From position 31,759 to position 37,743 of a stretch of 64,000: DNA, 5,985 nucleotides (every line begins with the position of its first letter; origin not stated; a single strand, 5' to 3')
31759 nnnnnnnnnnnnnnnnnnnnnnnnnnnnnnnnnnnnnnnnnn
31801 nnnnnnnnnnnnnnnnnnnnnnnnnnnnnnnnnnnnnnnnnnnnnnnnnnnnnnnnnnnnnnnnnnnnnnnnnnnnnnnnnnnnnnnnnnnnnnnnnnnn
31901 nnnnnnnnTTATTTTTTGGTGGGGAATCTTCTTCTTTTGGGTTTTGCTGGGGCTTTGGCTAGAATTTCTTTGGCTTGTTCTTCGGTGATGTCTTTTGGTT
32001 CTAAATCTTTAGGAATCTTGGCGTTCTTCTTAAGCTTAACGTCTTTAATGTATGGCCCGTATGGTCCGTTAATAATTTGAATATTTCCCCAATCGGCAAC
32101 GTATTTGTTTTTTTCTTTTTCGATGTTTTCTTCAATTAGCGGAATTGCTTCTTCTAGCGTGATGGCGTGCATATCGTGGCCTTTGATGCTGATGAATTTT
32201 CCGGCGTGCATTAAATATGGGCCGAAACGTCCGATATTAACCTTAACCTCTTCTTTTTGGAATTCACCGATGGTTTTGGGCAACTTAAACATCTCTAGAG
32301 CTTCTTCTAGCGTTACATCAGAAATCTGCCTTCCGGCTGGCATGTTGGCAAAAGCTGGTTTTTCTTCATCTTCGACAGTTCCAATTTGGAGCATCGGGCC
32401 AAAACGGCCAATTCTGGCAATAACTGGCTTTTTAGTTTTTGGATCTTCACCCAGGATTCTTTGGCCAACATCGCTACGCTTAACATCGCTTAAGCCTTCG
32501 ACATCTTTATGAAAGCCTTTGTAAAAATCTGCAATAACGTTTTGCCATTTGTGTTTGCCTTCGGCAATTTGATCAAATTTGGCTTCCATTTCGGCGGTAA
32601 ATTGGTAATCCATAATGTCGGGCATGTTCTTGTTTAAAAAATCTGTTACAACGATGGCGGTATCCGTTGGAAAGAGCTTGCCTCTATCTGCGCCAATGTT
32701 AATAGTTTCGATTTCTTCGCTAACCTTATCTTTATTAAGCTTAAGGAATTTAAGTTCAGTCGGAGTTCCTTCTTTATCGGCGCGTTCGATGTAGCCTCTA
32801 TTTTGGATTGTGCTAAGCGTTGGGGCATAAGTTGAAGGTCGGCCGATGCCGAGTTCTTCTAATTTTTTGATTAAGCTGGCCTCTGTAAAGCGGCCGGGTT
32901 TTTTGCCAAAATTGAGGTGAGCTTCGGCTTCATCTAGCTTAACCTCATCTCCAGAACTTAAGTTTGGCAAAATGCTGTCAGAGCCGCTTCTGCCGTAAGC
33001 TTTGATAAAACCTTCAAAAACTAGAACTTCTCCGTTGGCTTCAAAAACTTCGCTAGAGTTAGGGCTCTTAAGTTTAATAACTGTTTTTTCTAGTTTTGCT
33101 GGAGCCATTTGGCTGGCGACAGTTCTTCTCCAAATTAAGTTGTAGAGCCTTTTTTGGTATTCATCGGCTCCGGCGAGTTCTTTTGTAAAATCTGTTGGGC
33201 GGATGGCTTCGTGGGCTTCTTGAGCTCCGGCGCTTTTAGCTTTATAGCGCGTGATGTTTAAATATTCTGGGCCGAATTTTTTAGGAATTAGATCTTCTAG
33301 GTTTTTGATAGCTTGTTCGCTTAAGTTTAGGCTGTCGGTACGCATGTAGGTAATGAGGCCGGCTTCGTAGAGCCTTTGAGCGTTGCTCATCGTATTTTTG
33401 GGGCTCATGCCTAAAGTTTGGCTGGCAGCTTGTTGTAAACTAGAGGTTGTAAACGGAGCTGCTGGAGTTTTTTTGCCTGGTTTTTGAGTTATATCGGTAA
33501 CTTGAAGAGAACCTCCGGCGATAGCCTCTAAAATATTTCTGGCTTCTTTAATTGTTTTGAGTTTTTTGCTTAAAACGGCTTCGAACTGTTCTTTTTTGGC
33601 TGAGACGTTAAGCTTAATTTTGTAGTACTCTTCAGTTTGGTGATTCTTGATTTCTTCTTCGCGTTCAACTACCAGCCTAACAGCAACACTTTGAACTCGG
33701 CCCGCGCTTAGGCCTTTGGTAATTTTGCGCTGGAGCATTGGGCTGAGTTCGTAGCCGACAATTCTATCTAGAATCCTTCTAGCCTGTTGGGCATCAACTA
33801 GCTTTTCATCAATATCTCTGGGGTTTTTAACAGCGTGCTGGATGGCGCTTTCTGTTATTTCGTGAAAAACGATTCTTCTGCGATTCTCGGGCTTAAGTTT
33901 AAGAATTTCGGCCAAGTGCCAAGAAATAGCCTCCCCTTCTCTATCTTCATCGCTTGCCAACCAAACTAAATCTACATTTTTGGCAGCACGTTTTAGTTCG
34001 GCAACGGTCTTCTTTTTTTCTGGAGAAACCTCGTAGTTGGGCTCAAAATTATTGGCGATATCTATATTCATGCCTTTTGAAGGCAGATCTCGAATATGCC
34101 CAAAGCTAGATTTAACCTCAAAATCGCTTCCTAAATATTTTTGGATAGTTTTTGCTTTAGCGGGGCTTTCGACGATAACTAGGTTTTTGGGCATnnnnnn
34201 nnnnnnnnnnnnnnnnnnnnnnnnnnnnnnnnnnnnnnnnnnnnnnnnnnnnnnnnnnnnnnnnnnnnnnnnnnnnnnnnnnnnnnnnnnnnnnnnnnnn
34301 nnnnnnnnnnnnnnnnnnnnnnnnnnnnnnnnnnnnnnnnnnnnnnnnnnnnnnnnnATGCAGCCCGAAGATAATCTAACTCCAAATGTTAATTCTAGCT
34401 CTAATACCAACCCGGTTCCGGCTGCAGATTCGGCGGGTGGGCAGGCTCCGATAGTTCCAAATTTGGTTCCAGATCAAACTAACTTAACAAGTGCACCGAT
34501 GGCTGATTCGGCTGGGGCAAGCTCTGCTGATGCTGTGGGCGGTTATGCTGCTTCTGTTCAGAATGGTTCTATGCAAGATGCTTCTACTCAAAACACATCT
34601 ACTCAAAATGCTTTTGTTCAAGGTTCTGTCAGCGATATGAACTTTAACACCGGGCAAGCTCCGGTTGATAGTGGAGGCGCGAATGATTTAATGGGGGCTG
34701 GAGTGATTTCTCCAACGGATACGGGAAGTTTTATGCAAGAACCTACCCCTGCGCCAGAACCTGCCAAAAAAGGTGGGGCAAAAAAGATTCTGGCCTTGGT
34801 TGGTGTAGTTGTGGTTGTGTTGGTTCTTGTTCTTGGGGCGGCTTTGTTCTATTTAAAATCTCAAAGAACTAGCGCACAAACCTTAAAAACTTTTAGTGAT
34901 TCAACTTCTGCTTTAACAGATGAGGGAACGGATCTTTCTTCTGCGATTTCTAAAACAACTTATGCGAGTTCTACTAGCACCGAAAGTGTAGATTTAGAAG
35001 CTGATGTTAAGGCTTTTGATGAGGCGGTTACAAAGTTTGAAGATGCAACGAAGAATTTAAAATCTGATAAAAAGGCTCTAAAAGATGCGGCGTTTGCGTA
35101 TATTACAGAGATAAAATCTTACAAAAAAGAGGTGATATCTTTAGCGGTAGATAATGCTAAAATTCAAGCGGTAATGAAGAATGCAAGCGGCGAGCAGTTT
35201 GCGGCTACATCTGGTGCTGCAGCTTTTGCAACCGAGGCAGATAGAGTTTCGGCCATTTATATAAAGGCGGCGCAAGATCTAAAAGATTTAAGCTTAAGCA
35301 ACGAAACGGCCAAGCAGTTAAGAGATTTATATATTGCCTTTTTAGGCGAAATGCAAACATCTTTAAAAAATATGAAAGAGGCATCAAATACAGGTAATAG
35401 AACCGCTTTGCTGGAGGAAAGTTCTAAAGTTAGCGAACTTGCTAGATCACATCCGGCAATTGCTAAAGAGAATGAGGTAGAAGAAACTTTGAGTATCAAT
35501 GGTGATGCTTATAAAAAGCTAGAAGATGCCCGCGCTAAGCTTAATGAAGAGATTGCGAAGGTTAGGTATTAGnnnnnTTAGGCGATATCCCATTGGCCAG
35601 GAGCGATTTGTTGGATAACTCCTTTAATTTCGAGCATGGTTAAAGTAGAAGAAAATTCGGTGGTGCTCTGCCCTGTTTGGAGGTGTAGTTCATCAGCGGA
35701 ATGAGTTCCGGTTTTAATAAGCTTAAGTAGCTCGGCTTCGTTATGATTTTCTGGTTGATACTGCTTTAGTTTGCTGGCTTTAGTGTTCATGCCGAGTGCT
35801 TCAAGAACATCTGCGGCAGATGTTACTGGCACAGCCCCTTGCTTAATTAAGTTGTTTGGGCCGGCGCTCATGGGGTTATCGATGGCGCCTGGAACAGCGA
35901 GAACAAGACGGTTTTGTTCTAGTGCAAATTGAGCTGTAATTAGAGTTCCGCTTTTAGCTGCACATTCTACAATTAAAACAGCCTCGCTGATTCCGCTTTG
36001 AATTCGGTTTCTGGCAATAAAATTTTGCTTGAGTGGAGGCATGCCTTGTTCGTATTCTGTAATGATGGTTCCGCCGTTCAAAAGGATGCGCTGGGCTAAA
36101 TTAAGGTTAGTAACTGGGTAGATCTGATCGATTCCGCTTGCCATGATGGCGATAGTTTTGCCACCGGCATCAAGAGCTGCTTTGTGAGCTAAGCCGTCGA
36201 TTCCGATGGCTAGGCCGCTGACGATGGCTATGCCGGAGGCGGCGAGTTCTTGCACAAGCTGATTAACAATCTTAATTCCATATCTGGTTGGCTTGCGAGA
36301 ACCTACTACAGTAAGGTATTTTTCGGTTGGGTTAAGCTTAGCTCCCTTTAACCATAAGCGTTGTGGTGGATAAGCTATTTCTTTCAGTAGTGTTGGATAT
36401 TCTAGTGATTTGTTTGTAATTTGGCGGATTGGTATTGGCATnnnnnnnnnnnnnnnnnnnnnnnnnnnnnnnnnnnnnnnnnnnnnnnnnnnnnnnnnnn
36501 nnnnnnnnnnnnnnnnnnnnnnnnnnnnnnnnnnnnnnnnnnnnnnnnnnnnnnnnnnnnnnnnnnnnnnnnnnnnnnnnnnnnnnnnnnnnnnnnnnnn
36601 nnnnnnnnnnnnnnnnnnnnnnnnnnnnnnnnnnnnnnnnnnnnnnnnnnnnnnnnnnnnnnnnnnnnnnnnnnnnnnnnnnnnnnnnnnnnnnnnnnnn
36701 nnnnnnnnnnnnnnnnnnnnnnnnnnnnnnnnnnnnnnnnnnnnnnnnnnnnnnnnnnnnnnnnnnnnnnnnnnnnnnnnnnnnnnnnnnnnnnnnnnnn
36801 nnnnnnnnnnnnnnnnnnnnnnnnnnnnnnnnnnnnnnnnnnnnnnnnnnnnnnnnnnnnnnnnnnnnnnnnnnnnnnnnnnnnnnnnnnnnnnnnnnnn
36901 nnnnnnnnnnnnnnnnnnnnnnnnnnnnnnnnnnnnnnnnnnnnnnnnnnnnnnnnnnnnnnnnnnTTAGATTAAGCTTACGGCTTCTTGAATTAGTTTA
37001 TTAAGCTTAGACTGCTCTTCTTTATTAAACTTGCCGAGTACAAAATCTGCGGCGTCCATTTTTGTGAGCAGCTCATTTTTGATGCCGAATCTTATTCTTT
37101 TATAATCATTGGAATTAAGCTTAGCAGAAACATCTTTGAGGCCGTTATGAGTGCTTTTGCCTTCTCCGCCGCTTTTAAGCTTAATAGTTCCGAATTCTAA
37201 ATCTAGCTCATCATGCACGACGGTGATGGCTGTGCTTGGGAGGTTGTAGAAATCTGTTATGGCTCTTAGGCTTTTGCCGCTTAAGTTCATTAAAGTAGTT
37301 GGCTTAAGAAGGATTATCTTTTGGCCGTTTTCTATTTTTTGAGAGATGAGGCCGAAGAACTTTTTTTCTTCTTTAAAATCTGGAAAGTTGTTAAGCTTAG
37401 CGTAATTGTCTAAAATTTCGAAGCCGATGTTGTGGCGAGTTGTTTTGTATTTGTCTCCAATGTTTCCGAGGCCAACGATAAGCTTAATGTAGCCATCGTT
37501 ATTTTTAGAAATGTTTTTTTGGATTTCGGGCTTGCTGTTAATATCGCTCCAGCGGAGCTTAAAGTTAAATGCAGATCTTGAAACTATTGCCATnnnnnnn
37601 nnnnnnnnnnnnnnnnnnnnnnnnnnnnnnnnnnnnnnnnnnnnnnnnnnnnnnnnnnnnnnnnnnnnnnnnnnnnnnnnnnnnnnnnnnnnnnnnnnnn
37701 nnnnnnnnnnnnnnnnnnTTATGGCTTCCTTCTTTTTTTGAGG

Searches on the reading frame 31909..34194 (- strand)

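Call 69: search_protein_families(library=pfam, proteins=[window:31909-34194:-], max_evalue=0.0001)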
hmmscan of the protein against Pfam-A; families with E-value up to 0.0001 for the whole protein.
window:31909-34194:- (761 aa): 3 families
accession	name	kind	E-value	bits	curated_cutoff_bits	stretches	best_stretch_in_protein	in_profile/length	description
PF01131.25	Topoisom_bac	-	9.5e-119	397.5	35.1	2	128-481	2-369/411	DNA topoisomerase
PF13368.11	Toprim_C_rpt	-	5.3e-40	135.6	22.3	3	703-755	6-56/57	Topoisomerase C-terminal repeat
PF01751.28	Toprim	-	2.4e-20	73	23.1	1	5-113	2-96/96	Toprim domain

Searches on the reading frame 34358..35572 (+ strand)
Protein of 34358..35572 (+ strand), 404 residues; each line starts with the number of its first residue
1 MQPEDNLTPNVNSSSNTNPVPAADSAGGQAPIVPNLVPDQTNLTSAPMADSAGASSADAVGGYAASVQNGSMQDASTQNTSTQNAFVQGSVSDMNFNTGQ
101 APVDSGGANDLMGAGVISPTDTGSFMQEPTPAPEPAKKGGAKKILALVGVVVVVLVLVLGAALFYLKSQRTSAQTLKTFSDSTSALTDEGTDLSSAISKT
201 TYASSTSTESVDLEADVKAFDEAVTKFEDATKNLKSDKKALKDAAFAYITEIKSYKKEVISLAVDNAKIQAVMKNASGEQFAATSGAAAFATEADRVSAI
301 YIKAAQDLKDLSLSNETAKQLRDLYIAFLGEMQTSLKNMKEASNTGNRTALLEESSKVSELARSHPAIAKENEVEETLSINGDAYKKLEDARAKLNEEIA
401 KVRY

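Call 38: search_protein_families(library=pfam, proteins=[window:34358-35572:+], max_evalue=0.001)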
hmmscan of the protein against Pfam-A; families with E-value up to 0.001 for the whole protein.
window:34358-35572:+ (404 aa): 0 families

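Call 70: search_protein_families(library=ncbifam, proteins=[window:34358-35572:+], max_evalue=0.01)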
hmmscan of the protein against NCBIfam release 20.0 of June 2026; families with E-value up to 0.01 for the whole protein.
window:34358-35572:+ (404 aa): 4 families
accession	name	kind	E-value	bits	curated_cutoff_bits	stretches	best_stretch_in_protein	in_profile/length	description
TIGR04527.1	mycoplas_twoTM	subfamily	1.8e-05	24.6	125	1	141-266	9-135/248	MG_279/MG_280 family protein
NF004285.1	PRK05696.1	equivalog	0.00089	19.1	179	1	136-178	11-53/171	flagellar basal body-associated protein FliL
TIGR04523.1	Mplasa_alph_rch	subfamily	0.0016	16.5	270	1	172-365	487-685/745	helix-rich protein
NF042931.1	SAG1386_EF1546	equivalog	0.0019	18.3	80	1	137-209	23-96/158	SAG1386/EF1546 family surface-associated protein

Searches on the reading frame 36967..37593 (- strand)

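Call 38: search_protein_families(library=pfam, proteins=[window:36967-37593:-], max_evalue=0.001)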
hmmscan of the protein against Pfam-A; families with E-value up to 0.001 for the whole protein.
window:36967-37593:- (208 aa): 1 family
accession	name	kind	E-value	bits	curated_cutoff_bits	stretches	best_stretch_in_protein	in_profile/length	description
PF01195.25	Pept_tRNA_hydro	-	5.4e-55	186.5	27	1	38-206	1-165/183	Peptidyl-tRNA hydrolase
